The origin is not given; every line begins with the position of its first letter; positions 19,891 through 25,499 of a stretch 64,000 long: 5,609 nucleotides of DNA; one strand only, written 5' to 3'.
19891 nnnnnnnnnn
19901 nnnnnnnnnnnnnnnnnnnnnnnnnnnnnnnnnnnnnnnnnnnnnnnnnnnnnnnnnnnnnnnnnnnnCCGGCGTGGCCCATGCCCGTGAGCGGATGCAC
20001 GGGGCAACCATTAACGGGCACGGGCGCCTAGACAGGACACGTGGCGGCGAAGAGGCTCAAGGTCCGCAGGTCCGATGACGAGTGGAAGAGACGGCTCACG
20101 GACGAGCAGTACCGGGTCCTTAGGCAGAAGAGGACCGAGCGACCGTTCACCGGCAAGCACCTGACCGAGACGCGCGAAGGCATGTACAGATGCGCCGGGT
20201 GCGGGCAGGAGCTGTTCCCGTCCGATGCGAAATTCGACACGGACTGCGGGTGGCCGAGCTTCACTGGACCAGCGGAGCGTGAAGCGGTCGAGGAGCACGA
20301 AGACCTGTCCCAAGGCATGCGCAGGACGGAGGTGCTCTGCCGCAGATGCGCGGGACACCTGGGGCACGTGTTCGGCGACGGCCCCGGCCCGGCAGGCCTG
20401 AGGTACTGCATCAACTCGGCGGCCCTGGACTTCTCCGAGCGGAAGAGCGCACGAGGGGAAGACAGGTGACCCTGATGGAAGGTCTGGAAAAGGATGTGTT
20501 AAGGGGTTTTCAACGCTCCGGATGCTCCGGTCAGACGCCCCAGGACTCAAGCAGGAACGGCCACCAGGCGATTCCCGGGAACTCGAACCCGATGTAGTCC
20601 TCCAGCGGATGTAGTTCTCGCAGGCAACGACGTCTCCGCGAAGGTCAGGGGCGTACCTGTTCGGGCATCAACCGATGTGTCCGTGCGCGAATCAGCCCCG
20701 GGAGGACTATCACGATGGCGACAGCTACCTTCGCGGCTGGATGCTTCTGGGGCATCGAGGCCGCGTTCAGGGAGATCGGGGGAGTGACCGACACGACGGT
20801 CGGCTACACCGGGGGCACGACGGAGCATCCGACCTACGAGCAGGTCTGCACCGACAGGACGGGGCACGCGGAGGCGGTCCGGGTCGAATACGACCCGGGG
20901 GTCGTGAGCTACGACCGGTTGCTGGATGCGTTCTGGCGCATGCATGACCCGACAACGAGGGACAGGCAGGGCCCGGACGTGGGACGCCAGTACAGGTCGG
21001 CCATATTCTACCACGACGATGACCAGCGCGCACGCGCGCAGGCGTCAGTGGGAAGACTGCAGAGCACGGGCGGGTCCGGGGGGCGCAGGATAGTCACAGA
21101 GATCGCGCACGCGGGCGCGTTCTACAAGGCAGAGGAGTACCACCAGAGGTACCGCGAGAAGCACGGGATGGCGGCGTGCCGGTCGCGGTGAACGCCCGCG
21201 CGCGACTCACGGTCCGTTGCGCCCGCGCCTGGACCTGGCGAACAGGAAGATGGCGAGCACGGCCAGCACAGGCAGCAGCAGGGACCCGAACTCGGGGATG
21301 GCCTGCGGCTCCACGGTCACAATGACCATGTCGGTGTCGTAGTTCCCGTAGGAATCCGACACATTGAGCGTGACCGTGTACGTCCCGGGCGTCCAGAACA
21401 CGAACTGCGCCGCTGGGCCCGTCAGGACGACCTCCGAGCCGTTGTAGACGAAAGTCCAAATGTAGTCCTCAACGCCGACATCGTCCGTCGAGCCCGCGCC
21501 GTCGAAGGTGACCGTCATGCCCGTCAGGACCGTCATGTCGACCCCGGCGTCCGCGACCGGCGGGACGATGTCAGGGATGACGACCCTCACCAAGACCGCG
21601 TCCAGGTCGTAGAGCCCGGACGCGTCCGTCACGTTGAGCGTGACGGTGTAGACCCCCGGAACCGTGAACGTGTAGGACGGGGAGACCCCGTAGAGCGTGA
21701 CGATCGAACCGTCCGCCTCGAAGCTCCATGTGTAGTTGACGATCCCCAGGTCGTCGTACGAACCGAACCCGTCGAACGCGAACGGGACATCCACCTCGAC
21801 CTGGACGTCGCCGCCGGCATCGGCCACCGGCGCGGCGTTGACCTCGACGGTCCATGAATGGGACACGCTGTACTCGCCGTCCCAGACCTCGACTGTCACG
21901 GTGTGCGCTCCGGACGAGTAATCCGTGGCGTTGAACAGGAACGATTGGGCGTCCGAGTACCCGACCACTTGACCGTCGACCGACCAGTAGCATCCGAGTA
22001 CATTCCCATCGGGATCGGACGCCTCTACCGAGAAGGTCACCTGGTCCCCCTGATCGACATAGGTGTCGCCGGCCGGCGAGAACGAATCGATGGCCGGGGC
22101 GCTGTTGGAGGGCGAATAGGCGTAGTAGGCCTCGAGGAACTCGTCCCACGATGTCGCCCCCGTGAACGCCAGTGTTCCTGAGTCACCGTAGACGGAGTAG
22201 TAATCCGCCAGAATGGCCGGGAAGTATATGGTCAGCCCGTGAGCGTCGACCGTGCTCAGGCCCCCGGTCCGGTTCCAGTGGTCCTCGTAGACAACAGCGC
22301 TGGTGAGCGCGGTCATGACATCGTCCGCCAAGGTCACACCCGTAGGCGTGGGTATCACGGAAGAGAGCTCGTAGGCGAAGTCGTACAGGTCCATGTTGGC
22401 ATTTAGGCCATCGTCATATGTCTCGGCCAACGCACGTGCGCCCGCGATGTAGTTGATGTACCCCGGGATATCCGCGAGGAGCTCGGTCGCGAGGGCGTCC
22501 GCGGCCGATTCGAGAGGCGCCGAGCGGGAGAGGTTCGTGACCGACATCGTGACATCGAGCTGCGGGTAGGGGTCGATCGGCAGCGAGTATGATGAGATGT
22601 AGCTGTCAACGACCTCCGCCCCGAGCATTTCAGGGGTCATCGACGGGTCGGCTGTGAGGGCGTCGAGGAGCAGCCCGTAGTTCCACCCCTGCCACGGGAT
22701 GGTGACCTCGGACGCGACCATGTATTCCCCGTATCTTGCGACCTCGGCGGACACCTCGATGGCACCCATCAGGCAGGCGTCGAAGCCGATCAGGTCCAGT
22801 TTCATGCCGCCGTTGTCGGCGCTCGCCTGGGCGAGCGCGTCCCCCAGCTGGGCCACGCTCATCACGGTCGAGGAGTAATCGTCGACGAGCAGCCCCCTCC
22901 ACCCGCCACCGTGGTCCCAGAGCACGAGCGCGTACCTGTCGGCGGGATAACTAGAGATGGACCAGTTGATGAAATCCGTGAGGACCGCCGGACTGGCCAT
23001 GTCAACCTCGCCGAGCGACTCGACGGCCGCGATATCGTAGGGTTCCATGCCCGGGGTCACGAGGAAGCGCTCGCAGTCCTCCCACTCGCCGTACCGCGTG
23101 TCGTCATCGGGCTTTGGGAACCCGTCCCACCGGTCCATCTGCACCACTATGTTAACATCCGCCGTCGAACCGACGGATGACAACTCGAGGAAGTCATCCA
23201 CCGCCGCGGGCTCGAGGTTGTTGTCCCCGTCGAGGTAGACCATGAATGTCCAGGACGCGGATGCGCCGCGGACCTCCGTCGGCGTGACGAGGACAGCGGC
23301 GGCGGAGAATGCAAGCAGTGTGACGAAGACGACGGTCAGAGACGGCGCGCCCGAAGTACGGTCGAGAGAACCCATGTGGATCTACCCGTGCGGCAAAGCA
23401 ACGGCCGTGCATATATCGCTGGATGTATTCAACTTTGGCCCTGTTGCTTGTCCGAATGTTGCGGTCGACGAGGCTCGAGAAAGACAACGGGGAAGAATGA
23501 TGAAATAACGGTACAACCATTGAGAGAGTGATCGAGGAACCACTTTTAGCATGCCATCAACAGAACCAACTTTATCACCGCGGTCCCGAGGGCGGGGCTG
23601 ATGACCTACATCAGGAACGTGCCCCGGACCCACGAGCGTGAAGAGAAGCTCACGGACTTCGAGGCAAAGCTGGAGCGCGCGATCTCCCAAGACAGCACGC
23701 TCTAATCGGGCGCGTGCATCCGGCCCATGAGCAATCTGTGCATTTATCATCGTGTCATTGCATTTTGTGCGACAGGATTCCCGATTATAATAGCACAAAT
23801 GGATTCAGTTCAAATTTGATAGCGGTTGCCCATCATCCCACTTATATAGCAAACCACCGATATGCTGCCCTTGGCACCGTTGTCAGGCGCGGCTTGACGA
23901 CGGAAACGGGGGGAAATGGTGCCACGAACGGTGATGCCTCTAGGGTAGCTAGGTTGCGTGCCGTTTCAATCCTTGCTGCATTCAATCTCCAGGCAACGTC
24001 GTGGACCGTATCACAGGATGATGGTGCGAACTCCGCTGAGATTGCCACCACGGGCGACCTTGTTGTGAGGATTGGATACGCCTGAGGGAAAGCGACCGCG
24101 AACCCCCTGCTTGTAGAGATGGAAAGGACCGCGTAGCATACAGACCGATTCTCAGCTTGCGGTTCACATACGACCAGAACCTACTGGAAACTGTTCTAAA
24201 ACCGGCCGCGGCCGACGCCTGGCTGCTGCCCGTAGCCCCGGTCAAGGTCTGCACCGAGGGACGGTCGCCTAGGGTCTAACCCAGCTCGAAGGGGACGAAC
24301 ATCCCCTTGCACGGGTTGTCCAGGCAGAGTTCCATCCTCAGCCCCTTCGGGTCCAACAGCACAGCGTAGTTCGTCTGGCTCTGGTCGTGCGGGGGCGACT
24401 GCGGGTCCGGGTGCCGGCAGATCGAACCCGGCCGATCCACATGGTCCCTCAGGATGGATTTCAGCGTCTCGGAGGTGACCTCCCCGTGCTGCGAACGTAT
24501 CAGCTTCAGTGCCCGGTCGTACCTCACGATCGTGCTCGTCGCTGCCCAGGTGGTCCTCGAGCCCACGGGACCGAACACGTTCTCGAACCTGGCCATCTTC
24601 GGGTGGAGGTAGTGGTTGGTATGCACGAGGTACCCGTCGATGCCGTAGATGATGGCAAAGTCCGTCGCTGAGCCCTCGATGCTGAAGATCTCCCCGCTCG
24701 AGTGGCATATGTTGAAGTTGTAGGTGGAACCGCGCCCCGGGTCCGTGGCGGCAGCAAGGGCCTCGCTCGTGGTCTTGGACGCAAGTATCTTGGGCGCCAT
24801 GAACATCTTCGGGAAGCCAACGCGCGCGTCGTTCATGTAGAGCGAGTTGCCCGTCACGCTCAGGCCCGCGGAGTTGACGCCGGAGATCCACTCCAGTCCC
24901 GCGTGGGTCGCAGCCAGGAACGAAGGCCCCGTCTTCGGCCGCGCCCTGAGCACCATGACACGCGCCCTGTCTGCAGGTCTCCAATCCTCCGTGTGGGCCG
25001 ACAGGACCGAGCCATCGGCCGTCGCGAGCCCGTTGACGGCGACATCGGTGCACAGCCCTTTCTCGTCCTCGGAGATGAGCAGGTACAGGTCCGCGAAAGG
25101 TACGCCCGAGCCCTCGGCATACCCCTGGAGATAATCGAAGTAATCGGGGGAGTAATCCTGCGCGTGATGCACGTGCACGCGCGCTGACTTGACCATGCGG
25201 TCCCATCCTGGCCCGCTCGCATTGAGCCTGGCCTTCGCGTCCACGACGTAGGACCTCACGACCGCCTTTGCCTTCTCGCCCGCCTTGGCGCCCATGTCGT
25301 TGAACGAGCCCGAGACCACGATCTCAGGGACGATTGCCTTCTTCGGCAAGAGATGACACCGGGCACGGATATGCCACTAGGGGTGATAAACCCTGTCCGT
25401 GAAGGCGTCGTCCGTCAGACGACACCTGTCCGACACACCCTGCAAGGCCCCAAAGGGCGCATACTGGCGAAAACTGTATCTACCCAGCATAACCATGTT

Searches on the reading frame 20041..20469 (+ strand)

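Call 10: search_protein_families(library=pfam, proteins=[window:20041-20469:+], max_evalue=0.01)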
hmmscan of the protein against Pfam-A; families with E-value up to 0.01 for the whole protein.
window:20041-20469:+ (142 aa): 2 families
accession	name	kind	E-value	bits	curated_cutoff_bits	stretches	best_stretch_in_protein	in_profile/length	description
PF01641.26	SelR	-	5.1e-49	165.5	24.9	1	19-132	1-115/116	SelR domain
PF24046.1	At4g08330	-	0.0001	22.8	27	1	92-116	73-97/129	At4g08330 beta-tent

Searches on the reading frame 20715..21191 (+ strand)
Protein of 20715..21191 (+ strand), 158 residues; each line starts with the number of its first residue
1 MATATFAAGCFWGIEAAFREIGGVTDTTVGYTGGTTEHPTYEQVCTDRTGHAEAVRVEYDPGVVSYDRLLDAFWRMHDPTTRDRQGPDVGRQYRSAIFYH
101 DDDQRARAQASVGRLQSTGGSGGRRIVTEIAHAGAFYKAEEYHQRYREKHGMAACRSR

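Call 10: search_protein_families(library=pfam, proteins=[window:20715-21191:+], max_evalue=0.01)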
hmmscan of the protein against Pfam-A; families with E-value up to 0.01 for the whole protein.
window:20715-21191:+ (158 aa): 1 family
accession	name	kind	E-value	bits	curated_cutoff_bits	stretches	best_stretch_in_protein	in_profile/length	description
PF01625.27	PMSR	-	3.1e-64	216.3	23.7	1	3-155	1-152/153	Peptide methionine sulfoxide reductase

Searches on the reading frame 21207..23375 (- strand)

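Call 10: search_protein_families(library=pfam, proteins=[window:21207-23375:-], max_evalue=0.01)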
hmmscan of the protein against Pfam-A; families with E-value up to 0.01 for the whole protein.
window:21207-23375:- (722 aa): 10 families
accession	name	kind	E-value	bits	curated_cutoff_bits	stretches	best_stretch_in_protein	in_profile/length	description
PF03415.19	Peptidase_C11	-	1.1e-46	160.5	25.8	1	46-416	1-358/359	Clostripain family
PF18911.6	PKD_4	-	2.5e-31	108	27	2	513-590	1-76/85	PKD domain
PF00801.26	PKD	-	6.1e-19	68.2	23.5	3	616-683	11-76/80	PKD domain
PF22352.2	K319L-like_PKD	-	4.9e-15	55.7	27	2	610-688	1-84/84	K319L-like, PKD domain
PF17957.7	Big_7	-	1.6e-12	48.3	24.1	1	428-495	2-70/70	Bacterial Ig domain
PF18981.6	InlK_D3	-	1.4e-05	25.5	25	1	660-688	46-75/75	Internalin K domain (D3/D4)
PF06832.18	BiPBP_C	-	3.9e-05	23.9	26.8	0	440-495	25-78/90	Penicillin-Binding Protein C-terminus Family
PF05345.18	He_PIG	-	0.00045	21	24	0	662-688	69-95/96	Putative Ig domain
PF16820.11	PKD_3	-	0.00055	20.2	26.3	0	434-482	9-55/68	PKD-like domain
PF07495.19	Y_Y_Y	-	0.0053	17.1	26.6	0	655-683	29-57/65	Y_Y_Y domain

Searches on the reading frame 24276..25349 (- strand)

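Call 3: search_protein_families(library=pfam, proteins=[window:24276-25349:-], max_evalue=0.01)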
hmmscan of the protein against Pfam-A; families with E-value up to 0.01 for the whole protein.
window:24276-25349:- (357 aa): 1 family
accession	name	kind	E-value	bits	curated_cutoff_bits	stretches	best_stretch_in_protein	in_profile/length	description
PF03417.21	AAT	-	8.5e-19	68.6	23.2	1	112-346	5-223/225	Acyl-coenzyme A:6-aminopenicillanic acid acyl-transferase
